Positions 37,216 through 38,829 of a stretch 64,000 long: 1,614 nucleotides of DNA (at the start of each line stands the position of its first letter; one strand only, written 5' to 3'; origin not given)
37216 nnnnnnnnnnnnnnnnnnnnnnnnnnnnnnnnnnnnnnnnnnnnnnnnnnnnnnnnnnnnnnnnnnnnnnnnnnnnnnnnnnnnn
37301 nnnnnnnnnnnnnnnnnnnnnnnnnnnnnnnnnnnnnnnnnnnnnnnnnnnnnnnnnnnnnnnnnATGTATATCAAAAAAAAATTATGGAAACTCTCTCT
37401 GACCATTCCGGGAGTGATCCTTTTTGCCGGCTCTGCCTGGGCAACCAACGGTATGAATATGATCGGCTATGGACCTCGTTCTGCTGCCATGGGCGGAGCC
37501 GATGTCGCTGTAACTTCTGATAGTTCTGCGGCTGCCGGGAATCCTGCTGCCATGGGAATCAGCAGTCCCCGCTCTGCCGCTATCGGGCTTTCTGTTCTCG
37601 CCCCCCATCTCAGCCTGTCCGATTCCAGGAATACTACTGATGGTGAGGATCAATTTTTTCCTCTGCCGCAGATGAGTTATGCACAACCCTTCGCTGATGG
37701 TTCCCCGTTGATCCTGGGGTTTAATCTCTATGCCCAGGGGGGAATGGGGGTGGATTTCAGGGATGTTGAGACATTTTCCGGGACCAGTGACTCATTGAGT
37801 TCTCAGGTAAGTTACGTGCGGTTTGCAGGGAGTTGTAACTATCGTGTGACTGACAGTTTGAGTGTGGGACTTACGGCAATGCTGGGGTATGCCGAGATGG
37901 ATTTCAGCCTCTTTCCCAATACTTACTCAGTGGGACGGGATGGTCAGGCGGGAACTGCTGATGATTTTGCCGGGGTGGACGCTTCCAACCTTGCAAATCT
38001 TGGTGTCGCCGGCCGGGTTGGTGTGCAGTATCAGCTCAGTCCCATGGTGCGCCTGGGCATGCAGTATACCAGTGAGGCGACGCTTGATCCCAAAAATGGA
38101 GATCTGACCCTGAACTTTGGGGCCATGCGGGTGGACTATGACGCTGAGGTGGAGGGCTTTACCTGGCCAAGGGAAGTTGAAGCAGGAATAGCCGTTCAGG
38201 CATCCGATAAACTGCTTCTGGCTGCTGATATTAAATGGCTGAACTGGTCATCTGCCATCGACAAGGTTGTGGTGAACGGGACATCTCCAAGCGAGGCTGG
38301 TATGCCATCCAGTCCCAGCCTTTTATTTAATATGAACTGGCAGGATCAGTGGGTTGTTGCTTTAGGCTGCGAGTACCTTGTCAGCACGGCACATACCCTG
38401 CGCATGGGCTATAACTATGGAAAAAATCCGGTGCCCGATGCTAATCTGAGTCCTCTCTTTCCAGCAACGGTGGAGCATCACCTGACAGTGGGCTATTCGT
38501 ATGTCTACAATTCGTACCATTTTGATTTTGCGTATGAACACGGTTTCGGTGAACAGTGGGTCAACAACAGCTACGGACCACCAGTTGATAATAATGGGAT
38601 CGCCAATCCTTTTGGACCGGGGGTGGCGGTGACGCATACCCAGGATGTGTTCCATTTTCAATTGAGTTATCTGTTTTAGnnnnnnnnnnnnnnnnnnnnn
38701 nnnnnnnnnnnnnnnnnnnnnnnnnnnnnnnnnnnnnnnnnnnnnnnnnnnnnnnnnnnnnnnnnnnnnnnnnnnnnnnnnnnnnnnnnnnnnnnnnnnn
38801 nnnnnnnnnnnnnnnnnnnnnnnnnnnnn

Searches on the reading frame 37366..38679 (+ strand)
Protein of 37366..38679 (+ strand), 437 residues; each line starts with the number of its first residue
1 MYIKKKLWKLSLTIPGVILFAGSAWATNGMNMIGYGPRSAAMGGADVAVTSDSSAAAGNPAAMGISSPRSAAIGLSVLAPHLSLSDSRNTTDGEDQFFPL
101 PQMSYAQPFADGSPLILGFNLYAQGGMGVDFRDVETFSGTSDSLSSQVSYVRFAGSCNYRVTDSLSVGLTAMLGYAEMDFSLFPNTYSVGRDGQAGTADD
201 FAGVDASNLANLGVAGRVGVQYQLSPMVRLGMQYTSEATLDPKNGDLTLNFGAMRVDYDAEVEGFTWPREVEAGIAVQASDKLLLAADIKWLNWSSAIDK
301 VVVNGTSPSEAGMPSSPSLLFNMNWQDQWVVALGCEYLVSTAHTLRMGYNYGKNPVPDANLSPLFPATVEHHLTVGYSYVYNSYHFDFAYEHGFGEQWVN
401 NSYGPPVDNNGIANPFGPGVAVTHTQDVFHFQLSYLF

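Call 58: search_protein_families(library=pfam, proteins=[window:37366-38679:+], max_evalue=0.001)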
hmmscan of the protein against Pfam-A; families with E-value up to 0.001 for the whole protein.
window:37366-38679:+ (437 aa): 1 family
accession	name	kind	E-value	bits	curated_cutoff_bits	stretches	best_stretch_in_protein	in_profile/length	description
PF03349.22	Toluene_X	-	2.8e-35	122.1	29.7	1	39-398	24-387/421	Outer membrane protein transport protein (OMPP1/FadL/TodX)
